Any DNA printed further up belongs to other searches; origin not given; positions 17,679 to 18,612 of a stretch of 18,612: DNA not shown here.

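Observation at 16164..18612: KaiC homologue translationally adjacent to a PAS hybrid histidine kinase in a non-cyanobacterial high-GC genome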

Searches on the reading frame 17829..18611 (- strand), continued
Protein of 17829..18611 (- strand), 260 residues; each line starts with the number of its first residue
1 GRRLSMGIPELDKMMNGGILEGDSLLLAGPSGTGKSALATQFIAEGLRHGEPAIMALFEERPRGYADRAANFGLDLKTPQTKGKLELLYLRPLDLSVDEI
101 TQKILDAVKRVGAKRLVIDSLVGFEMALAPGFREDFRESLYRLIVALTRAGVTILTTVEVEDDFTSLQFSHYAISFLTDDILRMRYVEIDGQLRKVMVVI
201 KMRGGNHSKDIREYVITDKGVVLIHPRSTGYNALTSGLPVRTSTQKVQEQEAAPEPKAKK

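Call 19: search_solved_structures(query=L003:2772-4340:+, show_alignments=3, max_evalue=1e-10)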
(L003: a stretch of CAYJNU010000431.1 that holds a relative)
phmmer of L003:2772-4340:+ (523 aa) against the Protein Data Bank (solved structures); distinct sequences matched with E-value up to 1e-10: 44.
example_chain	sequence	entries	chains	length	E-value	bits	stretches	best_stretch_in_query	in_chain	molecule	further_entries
8zn5_B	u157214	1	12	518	1.6e-58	202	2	255-507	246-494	KaiC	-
7wdc_A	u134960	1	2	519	1.6e-57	198.6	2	117-505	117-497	Circadian clock protein kinase KaiC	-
4ijm_A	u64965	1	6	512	1.7e-57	198.5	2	117-505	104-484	Circadian clock protein kinase KaiC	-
8zn6_F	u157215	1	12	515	1.6e-55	192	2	253-505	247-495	KaiC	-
7dy1_A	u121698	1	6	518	1.6e-54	188.8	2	252-507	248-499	Circadian clock protein kinase KaiC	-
4o0m_A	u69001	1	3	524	1.6e-54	188.7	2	252-507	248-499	Circadian clock protein kinase KaiC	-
8jon_A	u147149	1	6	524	4.5e-54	187.3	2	253-506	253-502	Circadian clock oscillator protein KaiC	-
5jwq_A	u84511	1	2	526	5.7e-54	186.9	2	252-507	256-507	Circadian clock protein kinase KaiC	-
8zn7_D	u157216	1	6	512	8.2e-54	186.4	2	252-506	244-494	KaiC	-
9ofh_A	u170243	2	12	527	1.2e-51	179.3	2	218-505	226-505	Circadian clock oscillator protein KaiC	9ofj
7x1z_A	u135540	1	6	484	3.4e-51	177.8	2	218-504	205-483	Circadian clock oscillator protein KaiC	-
7dyk_A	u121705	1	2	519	5.6e-50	173.8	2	253-505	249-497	Circadian clock protein kinase KaiC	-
3k0e_A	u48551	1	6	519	6.9e-50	173.5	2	253-505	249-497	Circadian clock protein kinase KaiC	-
3k0f_A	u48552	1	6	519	7.6e-50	173.3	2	253-505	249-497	Circadian clock protein kinase KaiC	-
3jzm_A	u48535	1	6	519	7.7e-50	173.3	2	253-505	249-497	Circadian clock protein kinase kaiC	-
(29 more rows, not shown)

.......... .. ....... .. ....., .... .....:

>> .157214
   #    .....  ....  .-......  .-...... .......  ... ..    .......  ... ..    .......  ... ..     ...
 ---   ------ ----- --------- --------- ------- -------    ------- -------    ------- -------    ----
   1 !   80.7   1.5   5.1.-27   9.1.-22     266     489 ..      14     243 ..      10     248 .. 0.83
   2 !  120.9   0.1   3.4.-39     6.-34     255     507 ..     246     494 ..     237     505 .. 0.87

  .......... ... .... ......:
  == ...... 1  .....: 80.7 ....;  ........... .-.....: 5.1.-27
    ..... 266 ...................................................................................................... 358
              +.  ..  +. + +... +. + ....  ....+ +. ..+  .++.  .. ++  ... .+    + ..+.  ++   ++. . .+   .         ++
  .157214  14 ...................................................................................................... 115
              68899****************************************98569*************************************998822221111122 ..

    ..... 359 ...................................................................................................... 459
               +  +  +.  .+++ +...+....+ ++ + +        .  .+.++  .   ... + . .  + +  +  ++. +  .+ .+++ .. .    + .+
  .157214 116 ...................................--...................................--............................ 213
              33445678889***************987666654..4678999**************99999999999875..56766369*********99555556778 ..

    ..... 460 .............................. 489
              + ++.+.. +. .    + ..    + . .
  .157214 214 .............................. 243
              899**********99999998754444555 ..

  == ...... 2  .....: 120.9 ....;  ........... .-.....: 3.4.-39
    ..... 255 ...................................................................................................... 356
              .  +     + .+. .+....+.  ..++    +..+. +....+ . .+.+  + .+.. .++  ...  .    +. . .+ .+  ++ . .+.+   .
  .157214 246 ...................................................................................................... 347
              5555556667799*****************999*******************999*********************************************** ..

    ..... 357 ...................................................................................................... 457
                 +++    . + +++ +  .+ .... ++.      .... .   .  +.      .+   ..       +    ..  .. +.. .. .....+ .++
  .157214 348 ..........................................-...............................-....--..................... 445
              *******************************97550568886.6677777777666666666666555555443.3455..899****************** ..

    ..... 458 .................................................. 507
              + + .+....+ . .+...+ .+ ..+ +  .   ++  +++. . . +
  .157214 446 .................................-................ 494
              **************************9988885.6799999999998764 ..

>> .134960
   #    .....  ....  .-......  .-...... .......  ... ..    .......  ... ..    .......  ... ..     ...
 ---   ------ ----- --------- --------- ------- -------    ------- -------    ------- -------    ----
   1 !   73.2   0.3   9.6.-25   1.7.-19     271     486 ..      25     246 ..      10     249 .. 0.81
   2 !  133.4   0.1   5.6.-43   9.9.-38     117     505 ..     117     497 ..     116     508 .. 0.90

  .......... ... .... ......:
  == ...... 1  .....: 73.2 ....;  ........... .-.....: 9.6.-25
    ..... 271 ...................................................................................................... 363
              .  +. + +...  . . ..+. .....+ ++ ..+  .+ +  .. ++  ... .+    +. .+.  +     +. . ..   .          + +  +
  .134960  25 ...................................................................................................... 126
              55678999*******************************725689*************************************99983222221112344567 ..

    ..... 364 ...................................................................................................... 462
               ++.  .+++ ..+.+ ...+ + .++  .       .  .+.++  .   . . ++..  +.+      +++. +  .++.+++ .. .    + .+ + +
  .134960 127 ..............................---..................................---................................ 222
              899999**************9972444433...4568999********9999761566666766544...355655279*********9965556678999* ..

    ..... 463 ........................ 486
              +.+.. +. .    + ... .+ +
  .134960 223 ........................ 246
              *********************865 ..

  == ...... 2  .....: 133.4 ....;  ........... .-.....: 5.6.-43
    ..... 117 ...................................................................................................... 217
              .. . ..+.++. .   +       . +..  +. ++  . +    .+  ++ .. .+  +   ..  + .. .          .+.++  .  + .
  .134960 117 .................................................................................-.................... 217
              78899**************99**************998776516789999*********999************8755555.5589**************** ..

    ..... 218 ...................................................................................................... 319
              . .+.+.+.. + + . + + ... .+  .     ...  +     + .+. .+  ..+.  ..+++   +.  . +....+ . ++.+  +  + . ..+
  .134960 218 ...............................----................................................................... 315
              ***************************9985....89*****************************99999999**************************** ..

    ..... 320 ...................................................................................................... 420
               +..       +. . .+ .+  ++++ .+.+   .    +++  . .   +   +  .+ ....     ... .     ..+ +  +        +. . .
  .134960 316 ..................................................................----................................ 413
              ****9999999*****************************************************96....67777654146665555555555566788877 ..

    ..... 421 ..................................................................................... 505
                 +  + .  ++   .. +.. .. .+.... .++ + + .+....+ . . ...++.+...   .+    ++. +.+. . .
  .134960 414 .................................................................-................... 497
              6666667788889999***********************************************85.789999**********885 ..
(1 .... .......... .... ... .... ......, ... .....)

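Call 21: search_protein_families(library=pfam, proteins=[L003:2772-4340:+, L035:9209-10795:+, L013:9194-10762:+], max_evalue=0.001)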
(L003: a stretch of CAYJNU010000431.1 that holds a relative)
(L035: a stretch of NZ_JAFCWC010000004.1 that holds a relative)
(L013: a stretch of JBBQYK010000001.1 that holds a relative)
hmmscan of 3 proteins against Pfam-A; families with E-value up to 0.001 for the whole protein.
L003:2772-4340:+ (523 aa): 23 families
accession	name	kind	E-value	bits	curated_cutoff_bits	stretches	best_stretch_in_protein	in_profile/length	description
PF06745.19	ATPase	-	2.9e-70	236.7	26.6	2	268-489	2-229/231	KaiC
PF13481.12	AAA_25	-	1.5e-21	77.3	27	2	23-184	10-187/195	AAA domain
PF03796.21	DnaB_C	-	5.1e-10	39.6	27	1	28-79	2-53/255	DnaB-like helicase C terminal domain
PF00004.35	AAA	-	3.3e-09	37.7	21.2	1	51-176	3-94/131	ATPase family associated with various cellular activities (AAA)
PF13401.12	AAA_22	-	3.5e-08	34.2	27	0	287-382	7-91/130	AAA domain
PF13191.12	AAA_16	-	9.8e-08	33.1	32.6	0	286-312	25-51/167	AAA ATPase domain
PF01637.24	ATPase_2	-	1.9e-07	31.6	33.2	0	48-153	22-124/225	ATPase domain predominantly from Archaea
PF08423.17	Rad51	-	3.2e-07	30.3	22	1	25-176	5-157/244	Rad51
PF20720.3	nSTAND3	-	6.4e-07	29.6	27.2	0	48-72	19-43/155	Novel STAND NTPase 3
PF13238.12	AAA_18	-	2.4e-06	28.4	29.4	0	50-149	2-82/128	AAA domain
PF05729.18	NACHT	-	4.2e-06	27.1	26.7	0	50-80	4-34/167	NACHT domain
PF05625.17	PAXNEB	-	5.4e-06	26.1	28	0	267-327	19-80/366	PAXNEB protein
PF00154.27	RecA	-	1.1e-05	25.5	27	0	17-162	23-154/262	recA bacterial DNA recombination protein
PF24883.2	NPHP3_N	-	2.3e-05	25.1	24.8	0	50-70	26-46/164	Nephrocystin 3, N-terminal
PF13173.12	AAA_14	-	3.1e-05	24.4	27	0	49-161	5-113/129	AAA domain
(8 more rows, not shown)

L035:9209-10795:+ (529 aa): 21 families
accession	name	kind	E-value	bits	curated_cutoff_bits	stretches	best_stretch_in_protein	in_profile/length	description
PF06745.19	ATPase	-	4e-72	242.8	26.6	2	269-489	3-229/231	KaiC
PF13481.12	AAA_25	-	5e-18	65.9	27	2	24-186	10-188/195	AAA domain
PF03796.21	DnaB_C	-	2.2e-10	40.8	27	1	29-82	2-55/255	DnaB-like helicase C terminal domain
PF00004.35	AAA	-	4.1e-08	34.2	21.2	0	52-179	3-96/131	ATPase family associated with various cellular activities (AAA)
PF13401.12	AAA_22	-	1.1e-07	32.6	27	0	287-383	7-92/130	AAA domain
PF13191.12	AAA_16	-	2.5e-07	31.8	32.6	0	286-316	25-52/167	AAA ATPase domain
PF20720.3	nSTAND3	-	3.9e-07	30.3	27.2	0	50-73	20-43/155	Novel STAND NTPase 3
PF01637.24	ATPase_2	-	5e-07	30.2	33.2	0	48-152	21-123/225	ATPase domain predominantly from Archaea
PF13238.12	AAA_18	-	7.4e-07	30.1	29.4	0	51-153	2-85/128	AAA domain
PF08423.17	Rad51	-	2.6e-06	27.3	22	0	23-69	2-48/244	Rad51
PF05729.18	NACHT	-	1.7e-05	25.2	26.7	0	51-78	4-31/167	NACHT domain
PF24883.2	NPHP3_N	-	6.2e-05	23.7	24.8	0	51-71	26-46/164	Nephrocystin 3, N-terminal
PF05625.17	PAXNEB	-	7.4e-05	22.4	28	0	267-326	19-79/366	PAXNEB protein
PF13173.12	AAA_14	-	0.00012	22.5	27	0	50-87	5-41/129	AAA domain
PF00154.27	RecA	-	0.00015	21.8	27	0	23-80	27-85/262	recA bacterial DNA recombination protein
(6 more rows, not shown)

L013:9194-10762:+ (523 aa): 21 families
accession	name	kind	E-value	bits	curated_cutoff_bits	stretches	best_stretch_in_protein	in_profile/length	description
PF06745.19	ATPase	-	2.7e-67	226.9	26.6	2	269-487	3-227/231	KaiC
PF13481.12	AAA_25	-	2.7e-19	70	27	2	22-184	9-187/195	AAA domain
PF03796.21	DnaB_C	-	6.2e-10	39.3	27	1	28-80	2-54/255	DnaB-like helicase C terminal domain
PF13401.12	AAA_22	-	7.8e-08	33.1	27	0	50-154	9-97/130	AAA domain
PF00004.35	AAA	-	9.3e-08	33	21.2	0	51-170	3-88/131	ATPase family associated with various cellular activities (AAA)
PF13191.12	AAA_16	-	1.1e-07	32.9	32.6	1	284-324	21-63/167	AAA ATPase domain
PF20720.3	nSTAND3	-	2.5e-07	30.9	27.2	0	48-72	19-43/155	Novel STAND NTPase 3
PF01637.24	ATPase_2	-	8.5e-07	29.4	33.2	0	47-151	21-123/225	ATPase domain predominantly from Archaea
PF13238.12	AAA_18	-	1.4e-06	29.2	29.4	0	50-150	2-83/128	AAA domain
PF07728.20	AAA_5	-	5e-06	27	22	0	50-131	3-76/139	AAA domain (dynein-related subfamily)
PF05729.18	NACHT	-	5.6e-06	26.7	26.7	0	50-80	4-34/167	NACHT domain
PF05625.17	PAXNEB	-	7.4e-06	25.7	28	0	267-328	19-81/366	PAXNEB protein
PF13173.12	AAA_14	-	9.1e-06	26.1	27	0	49-187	5-115/129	AAA domain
PF08423.17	Rad51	-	1.4e-05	24.9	22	0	24-67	4-47/244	Rad51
PF24883.2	NPHP3_N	-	2.2e-05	25.2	24.8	0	50-67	26-43/164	Nephrocystin 3, N-terminal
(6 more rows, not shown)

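Call 25: search_protein_families(library=ncbifam, proteins=[L003:2772-4340:+], max_evalue=1)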
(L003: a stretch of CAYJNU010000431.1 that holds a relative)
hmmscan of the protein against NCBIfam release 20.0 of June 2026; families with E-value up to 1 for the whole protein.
L003:2772-4340:+ (523 aa): 65 families (the best 25 are shown)
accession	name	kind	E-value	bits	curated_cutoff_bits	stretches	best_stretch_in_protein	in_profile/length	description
NF006799.0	PRK09302.1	equivalog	2e-77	260.9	408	1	21-514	6-498/515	circadian clock protein KaiC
TIGR02655.1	circ_KaiC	equivalog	1.3e-52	179.1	546.25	1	27-505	2-479/484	circadian clock protein KaiC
TIGR03880.1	KaiC_arch_3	hypoth_equivalog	1.1e-50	172.3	249.45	2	270-487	1-218/224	KaiC domain-containing protein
TIGR03877.1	thermo_KaiC_1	hypoth_equivalog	2.6e-42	145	307.25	2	265-487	2-233/238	KaiC domain-containing protein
TIGR03881.1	KaiC_arch_4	hypoth_equivalog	1.4e-40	139.4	247.8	2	265-488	1-230/231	KaiC domain-containing protein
NF052589.1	ArlH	equivalog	4.9e-24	85.3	215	2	269-487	4-224/229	archaellum protein ArlH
NF004723.0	PRK06067.1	subfamily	3e-23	82.6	194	2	262-472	11-219/243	flagellar accessory protein FlaH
TIGR00416.1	sms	equivalog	3e-18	65.8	403.05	2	25-156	73-188/454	DNA repair protein RadA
TIGR03600.1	phage_DnaB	exception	2.5e-14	53.1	498.65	2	23-80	172-229/421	phage replicative helicase, DnaB family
TIGR03878.1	thermo_KaiC_2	hypoth_equivalog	2.9e-14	53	232.2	2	280-456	31-211/259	KaiC domain-containing protein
NF003301.0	PRK04301.1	equivalog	3.9e-12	46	259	2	21-174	76-231/316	DNA repair and recombination protein RadA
TIGR02236.1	recomb_radA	equivalog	2.8e-10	40.1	361.15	2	21-68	71-118/311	DNA repair and recombination protein RadA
NF006320.0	PRK08533.1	equivalog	2.7e-09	37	215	2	35-172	13-151/230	flagellar accessory protein FlaH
TIGR02237.1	recomb_radB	equivalog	4e-09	36.6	172.4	2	35-170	1-128/210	DNA repair and recombination protein RadB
TIGR02012.1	tigrfam_recA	equivalog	2.1e-08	33.9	325.3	1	19-164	27-159/321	recombinase RecA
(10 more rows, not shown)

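Call 52: search_dna_similar(query=window:17832-18611:-, collection=plasmids, mode=protein, max_rows=25)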
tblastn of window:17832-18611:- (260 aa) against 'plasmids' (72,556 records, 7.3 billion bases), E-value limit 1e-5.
Records with a match: 292; places in all: 551; records where one place covers at least 80% of the query: 288.
Best place of each record, by identity: 60-80% 1; <60% 291.
By first word of the organism name: Sinorhizobium 61; Agrobacterium 52; Rhizobium 21; Sphingobium 20; Azospirillum 12; Caballeronia 10; Ensifer 9; Cereibacter 9; Mesorhizobium 8; Neorhizobium 6; and 40 more.
By predicted mobility (MOB-suite, as given by PLSDB): non-mobilizable 155; conjugative 120; mobilizable 17.
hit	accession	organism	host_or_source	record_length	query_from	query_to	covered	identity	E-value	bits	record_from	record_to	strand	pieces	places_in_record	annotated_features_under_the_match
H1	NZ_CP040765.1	Paracoccus liaowanqingii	Tibetan antelope,cell culture,feces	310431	1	252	97%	61.1%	2e-99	325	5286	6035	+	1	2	ATPase domain-containing protein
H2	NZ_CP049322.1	Caballeronia sp. SBC2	whole organism,soil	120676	3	223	85%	48.7%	2e-57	204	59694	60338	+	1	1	ATPase domain-containing protein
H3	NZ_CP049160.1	Caballeronia sp. SBC1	whole organism,soil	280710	3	223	85%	47.3%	1e-56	201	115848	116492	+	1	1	ATPase domain-containing protein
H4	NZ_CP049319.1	Caballeronia sp. SBC2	whole organism,soil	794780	34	221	72%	45.3%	4e-36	142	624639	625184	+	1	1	none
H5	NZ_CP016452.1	Sinorhizobium sp. RAC02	Microbial isolate,Algal phycosphere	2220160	4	257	98%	33.5%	3e-29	123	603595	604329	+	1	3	none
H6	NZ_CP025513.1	Neorhizobium sp. SOG26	Oryza glumipatula,Whole ...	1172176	4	240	91%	35.8%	1e-31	130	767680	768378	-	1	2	none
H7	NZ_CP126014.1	Bradyrhizobium japonicum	Glycine max,soybean,root nodule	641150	9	257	96%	34.0%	5e-25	110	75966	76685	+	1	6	gvpD: ATPase domain-containing protein | ATP-binding protein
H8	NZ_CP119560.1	Haloarcula halophila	cell culture,sediment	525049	3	241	92%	35.0%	4e-30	125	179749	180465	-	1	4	ATPase domain-containing protein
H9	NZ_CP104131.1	Sinorhizobium sp. K101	Phaseolus vulgaris,cell ...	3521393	4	240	91%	35.0%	8e-32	130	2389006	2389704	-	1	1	none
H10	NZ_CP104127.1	Sinorhizobium sp. M103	Phaseolus vulgaris,cell ...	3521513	4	240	91%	35.0%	8e-32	130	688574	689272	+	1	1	none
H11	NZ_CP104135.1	Sinorhizobium sp. C101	Phaseolus vulgaris,cell ...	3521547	4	240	91%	35.0%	8e-32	130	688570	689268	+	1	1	none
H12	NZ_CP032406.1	Rhizobium rosettiformans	Isolation,ex cyanobacteria field sample ...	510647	4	247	94%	34.0%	1e-32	132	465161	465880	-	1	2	ATPase domain-containing protein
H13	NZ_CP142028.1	Haloarcula sp. GH36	cell culture,inland salt lake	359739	3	241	92%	34.6%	4e-29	122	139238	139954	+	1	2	ATPase domain-containing protein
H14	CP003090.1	Burkholderia sp. YI23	-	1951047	2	244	93%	33.7%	7e-32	130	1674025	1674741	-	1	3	non-specific serine/threonine protein kinase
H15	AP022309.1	Burkholderia sp. SFA1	-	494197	2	244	93%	33.7%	3e-31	129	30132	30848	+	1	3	serine/threonine protein kinase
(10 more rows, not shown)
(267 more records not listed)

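Call 53: get_annotated_region(hit=H1, flank=4500)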
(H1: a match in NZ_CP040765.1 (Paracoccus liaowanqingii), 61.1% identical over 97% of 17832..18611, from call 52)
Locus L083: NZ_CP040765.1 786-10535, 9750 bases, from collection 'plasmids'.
description: Paracoccus liaowanqingii strain 2251 plasmid unnamed1, complete sequence
organism: Paracoccus liaowanqingii (NCBI taxid 2560053)
taxonomy: Bacteria; Pseudomonadota; Alphaproteobacteria; Rhodobacterales; Paracoccaceae; Paracoccus; Paracoccus liaowanqingii
host: -; source: Tibetan antelope,cell culture,feces; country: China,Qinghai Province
typing (MOB-suite, as given by PLSDB): non-mobilizable
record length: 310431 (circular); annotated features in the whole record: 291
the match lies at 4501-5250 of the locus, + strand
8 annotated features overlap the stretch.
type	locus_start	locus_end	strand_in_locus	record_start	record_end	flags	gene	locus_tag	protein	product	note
CDS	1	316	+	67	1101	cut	-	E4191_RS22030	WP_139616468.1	IS110 family transposase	-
CDS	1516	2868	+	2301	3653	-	-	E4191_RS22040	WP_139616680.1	IS5 family transposase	-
CDS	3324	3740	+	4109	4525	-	-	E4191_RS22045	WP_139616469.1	hypothetical protein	-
CDS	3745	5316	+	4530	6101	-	-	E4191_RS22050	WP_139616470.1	ATPase domain-containing protein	-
CDS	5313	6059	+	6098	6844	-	-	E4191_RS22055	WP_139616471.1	HWE histidine kinase domain-containing protein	-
CDS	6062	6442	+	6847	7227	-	-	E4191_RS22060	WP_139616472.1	response regulator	-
CDS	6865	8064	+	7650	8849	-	istA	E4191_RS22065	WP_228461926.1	IS21 family transposase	-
CDS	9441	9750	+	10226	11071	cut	istB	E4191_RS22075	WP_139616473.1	IS21-like element helper ATPase IstB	-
